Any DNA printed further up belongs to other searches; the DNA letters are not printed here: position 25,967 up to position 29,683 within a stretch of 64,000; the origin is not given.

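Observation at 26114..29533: ABC exporter with four tandem FHA domains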

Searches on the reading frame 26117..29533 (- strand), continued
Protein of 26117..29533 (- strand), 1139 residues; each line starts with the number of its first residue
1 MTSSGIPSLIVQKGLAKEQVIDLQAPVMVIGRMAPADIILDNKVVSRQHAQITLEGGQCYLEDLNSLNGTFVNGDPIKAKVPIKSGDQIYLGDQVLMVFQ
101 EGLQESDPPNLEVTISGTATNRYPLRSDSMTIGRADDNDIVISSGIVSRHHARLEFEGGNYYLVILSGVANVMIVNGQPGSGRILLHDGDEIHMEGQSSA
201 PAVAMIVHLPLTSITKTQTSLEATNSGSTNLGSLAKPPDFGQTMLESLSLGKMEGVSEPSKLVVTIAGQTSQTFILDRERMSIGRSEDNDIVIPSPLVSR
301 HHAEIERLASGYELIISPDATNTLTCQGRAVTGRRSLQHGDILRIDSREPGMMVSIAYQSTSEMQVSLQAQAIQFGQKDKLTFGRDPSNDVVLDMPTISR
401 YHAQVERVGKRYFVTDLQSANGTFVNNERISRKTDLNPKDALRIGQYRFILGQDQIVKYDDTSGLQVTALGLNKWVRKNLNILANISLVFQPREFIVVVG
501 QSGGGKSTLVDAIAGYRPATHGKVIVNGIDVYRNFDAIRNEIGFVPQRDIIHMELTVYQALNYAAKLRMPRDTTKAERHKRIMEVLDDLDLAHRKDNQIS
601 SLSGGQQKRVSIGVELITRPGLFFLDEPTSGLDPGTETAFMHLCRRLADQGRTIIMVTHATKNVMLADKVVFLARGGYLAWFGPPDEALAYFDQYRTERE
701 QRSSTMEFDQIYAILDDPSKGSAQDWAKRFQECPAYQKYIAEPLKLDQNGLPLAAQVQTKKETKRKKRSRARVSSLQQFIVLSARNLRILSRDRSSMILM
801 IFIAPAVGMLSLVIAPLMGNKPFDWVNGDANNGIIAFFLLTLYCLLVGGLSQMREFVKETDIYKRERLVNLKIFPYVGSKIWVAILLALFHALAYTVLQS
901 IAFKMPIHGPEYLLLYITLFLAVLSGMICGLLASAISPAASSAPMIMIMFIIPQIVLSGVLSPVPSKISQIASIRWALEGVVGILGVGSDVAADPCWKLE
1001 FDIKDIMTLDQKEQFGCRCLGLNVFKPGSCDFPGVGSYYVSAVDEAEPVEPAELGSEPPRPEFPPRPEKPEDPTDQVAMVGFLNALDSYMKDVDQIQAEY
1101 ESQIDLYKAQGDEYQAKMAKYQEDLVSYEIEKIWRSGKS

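Call 15: search_solved_structures(query=window:26117-29533:-, max_evalue=0.00001)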
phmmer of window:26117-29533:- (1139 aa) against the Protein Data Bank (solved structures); distinct sequences matched with E-value up to 0.00001: 560 (the best 60 are shown).
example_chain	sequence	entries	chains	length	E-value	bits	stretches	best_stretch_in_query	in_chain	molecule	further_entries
9s2c_A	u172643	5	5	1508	3.7e-45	157.4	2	479-766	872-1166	Pleiotropic ABC efflux transporter of multiple drugs CDR1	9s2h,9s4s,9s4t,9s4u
9iuk_A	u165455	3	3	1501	1.8e-44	155.2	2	482-739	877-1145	Pleiotropic ABC efflux transporter of multiple drugs CDR1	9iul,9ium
7lkp_A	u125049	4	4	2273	8.7e-43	149.6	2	486-677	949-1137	Retinal-specific phospholipid-transporting ATPase ABCA4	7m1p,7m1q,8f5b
7e7i_A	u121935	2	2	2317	9.2e-43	149.5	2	486-677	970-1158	Retinal-specific phospholipid-transporting ATPase ABCA4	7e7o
7w01_A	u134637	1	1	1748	1.6e-42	148.7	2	483-677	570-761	Phospholipid-transporting ATPase ABCA3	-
7lkz_A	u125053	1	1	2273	6e-42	146.8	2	486-677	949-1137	Retinal-specific phospholipid-transporting ATPase ABCA4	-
7e7q_A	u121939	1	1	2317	6.4e-42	146.7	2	486-677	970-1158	Retinal-specific phospholipid-transporting ATPase ABCA4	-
7p03_A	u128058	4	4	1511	1.1e-41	145.9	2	481-697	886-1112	Pleiotropic ABC efflux transporter of multiple drugs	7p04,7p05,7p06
7w02_A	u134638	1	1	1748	1.1e-41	145.9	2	483-677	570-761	Phospholipid-transporting ATPase ABCA3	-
6eti_A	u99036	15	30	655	1.8e-40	141.9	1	481-966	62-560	ATP-binding cassette sub-family G member 2 | Broad substrate specificity ATP-binding cassette transporter ABCG2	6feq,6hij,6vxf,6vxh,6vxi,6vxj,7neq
5nj3_A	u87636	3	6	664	1.8e-40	141.9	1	481-966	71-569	ATP-binding cassette sub-family G member 2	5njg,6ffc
7oj8_A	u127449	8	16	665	1.8e-40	141.9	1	481-966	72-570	Broad substrate specificity ATP-binding cassette transporter ABCG2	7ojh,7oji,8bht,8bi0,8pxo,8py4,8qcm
6hbu_A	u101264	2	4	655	4.7e-40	140.5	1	481-966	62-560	ATP-binding cassette sub-family G member 2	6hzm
6hco_A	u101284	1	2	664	5e-40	140.5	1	481-966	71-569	ATP-binding cassette sub-family G member 2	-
7zka_A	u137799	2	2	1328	1.1e-38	136.1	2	465-688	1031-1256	ATP-dependent translocase ABCB1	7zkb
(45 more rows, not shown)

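Call 16: find_encoding_contigs(protein=P0001, flank=10000, max_places=3)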
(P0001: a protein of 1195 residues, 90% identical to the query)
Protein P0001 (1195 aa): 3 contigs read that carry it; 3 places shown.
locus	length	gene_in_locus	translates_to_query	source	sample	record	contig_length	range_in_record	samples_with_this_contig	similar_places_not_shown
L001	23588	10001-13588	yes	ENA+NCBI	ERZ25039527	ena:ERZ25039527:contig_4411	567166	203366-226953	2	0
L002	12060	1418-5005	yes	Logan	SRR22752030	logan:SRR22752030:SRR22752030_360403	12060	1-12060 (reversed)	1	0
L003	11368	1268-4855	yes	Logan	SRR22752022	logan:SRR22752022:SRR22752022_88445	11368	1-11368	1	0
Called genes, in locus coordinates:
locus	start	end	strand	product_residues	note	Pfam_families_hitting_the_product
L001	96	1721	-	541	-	PF07719:TPR_2 (faint), PF13374:TPR_10 (faint), PF13424:TPR_12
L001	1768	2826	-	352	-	PF03704:BTAD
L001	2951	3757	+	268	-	PF21347:DUF3108_like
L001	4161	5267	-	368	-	PF00128:Alpha-amylase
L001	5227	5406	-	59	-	PF00128:Alpha-amylase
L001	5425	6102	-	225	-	PF01209:Ubie_methyltran (weak), PF13649:Methyltransf_25, PF13847:Methyltransf_31, PF08241:Methyltransf_11, PF08242:Methyltransf_12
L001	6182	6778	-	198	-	PF01872:RibD_C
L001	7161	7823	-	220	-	PF03575:Peptidase_S51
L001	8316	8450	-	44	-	PF13495:Phage_int_SAM_4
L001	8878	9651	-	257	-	PF27309:MJ0753_N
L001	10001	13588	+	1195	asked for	PF00498:FHA, PF16697:Yop-YscD_cpl, PF00498:FHA, PF16697:Yop-YscD_cpl, PF00498:FHA, PF00005:ABC_tran, PF02463:SMC_N (faint), PF01061:ABC2_membrane, +1 more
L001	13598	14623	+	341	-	-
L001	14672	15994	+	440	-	PF00144:Beta-lactamase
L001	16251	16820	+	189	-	-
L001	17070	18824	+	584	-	PF13191:AAA_16 (weak), PF25873:WHD_MalT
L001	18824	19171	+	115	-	-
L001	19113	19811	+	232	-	PF17874:TPR_MalT, PF00196:GerE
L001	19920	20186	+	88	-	-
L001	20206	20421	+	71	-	-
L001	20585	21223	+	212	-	-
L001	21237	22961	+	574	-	PF00916:Sulfate_transp, PF01740:STAS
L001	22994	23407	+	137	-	PF03724:META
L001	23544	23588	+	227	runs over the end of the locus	PF03724:META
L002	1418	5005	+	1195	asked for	PF00498:FHA, PF16697:Yop-YscD_cpl, PF00498:FHA, PF16697:Yop-YscD_cpl, PF00498:FHA, PF00005:ABC_tran, PF02463:SMC_N (faint), PF01061:ABC2_membrane, +1 more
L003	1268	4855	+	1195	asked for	PF00498:FHA, PF16697:Yop-YscD_cpl, PF00498:FHA, PF16697:Yop-YscD_cpl, PF00498:FHA, PF00005:ABC_tran, PF02463:SMC_N (faint), PF01061:ABC2_membrane, +1 more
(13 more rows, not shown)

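Call 17: find_encoding_contigs(protein=P0021, flank=10000, max_places=1)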
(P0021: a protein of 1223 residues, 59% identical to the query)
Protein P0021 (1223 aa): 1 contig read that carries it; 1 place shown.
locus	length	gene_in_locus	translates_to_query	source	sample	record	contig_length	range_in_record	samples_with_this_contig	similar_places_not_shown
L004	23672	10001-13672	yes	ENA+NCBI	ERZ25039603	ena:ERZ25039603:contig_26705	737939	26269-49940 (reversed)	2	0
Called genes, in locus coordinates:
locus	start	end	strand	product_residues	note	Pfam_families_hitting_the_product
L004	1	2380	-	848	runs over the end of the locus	PF20437:LonC_helical, PF13654:AAA_32, PF20436:LonB_AAA-LID, PF05362:Lon_C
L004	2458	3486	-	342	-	PF00316:FBPase, PF18913:FBPase_C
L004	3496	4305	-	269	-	PF00106:adh_short, PF08659:KR, PF13561:adh_short_C2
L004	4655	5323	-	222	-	-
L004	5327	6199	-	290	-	PF24741:AlkZ-rel, PF06224:AlkZ-like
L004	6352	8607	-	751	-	PF00069:Pkinase, PF01636:APH (faint), PF07714:PK_Tyr_Ser-Thr, PF26549:Tricorn_N (faint)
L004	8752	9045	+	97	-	-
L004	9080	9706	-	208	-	PF14681:UPRTase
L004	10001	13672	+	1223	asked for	PF00498:FHA, PF16697:Yop-YscD_cpl, PF00498:FHA, PF16697:Yop-YscD_cpl, PF00005:ABC_tran, PF02463:SMC_N (faint), PF13304:AAA_21 (weak), PF01061:ABC2_membrane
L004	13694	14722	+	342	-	-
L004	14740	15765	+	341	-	PF06068:TIP49 (faint), PF01078:Mg_chelatase (faint), PF05496:RuvB_N, PF00004:AAA, PF07728:AAA_5 (weak), PF17864:AAA_lid_4, PF05491:WHD_RuvB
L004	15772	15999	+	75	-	PF11146:DUF2905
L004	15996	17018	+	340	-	PF02547:Queuosine_synth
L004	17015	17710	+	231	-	PF03167:UDG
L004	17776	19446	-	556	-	PF00989:PAS (weak), PF08448:PAS_4 (weak), PF01590:GAF, PF13185:GAF_2, PF13492:GAF_3 (weak), PF00990:GGDEF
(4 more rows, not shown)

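Call 18: find_encoding_contigs(protein=P0042, flank=10000, max_places=1)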
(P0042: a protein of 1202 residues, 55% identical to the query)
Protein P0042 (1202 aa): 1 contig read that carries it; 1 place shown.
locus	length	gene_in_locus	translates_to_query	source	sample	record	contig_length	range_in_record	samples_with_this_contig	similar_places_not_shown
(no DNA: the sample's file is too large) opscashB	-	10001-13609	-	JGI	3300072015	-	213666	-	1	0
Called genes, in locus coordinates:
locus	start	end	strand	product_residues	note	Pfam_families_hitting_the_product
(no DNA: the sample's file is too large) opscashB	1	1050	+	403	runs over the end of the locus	PF01979:Amidohydro_1, PF07969:Amidohydro_3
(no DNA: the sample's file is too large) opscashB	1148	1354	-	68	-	PF13347:MFS_2 (weak)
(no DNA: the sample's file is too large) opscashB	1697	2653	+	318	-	PF12974:Phosphonate-bd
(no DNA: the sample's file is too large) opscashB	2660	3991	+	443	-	PF00672:HAMP, PF00990:GGDEF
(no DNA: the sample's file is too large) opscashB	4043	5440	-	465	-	PF04188:Mannosyl_trans2 (faint)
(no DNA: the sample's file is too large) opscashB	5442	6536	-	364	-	PF00528:BPD_transp_1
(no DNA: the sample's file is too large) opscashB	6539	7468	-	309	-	PF00528:BPD_transp_1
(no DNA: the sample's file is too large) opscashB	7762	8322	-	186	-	PF02525:Flavodoxin_2, PF03358:FMN_red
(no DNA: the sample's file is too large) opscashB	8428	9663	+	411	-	PF23235:WHD_3rd_Lhr, PF06224:AlkZ-like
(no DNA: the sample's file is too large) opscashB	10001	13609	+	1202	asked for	PF00498:FHA, PF16697:Yop-YscD_cpl, PF00498:FHA, PF16697:Yop-YscD_cpl, PF02463:SMC_N (faint), PF00005:ABC_tran, PF13304:AAA_21, PF01061:ABC2_membrane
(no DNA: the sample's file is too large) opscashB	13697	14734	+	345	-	-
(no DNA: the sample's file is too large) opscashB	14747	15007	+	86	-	-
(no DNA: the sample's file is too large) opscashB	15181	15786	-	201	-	PF01467:CTP_transf_like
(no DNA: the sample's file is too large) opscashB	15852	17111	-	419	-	PF01018:GTP1_OBG, PF01926:MMR_HSR1, PF02421:FeoB_N (weak), PF09269:DUF1967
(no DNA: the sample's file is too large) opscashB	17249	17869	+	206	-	PF06971:Put_DNA-bind_N, PF02629:CoA_binding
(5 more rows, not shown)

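Call 19: find_encoding_contigs(protein=P0105, flank=10000, max_places=1)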
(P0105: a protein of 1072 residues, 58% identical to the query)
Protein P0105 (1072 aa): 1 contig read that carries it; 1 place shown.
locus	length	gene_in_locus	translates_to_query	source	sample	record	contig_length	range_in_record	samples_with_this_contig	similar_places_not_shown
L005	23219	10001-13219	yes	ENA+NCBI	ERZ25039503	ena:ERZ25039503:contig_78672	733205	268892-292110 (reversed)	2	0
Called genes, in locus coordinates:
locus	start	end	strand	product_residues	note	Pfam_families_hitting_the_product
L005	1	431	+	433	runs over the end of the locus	PF07690:MFS_1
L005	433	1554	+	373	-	-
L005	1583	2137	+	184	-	PF13328:HD_4, PF01966:HD (weak)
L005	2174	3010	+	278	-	PF02645:DegV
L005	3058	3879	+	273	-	PF00248:Aldo_ket_red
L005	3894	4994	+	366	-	PF02073:Peptidase_M29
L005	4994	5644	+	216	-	PF13606:Ank_3 (faint), PF24521:Ank_KRIT1 (weak), PF12796:Ank_2, PF13637:Ank_4, PF13857:Ank_5, PF12796:Ank_2, PF00023:Ank (weak), PF13637:Ank_4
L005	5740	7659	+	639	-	PF19864:Radical_SAM_N2, PF04055:Radical_SAM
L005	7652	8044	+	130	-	-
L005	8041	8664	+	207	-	PF10105:DUF2344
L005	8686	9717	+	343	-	PF13367:PrsW-protease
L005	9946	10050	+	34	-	-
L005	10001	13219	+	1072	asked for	PF00498:FHA, PF16697:Yop-YscD_cpl, PF00498:FHA, PF16697:Yop-YscD_cpl, PF00005:ABC_tran, PF13304:AAA_21, PF01061:ABC2_membrane, PF12698:ABC2_membrane_3 (weak), +1 more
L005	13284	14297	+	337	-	-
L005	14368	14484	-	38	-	-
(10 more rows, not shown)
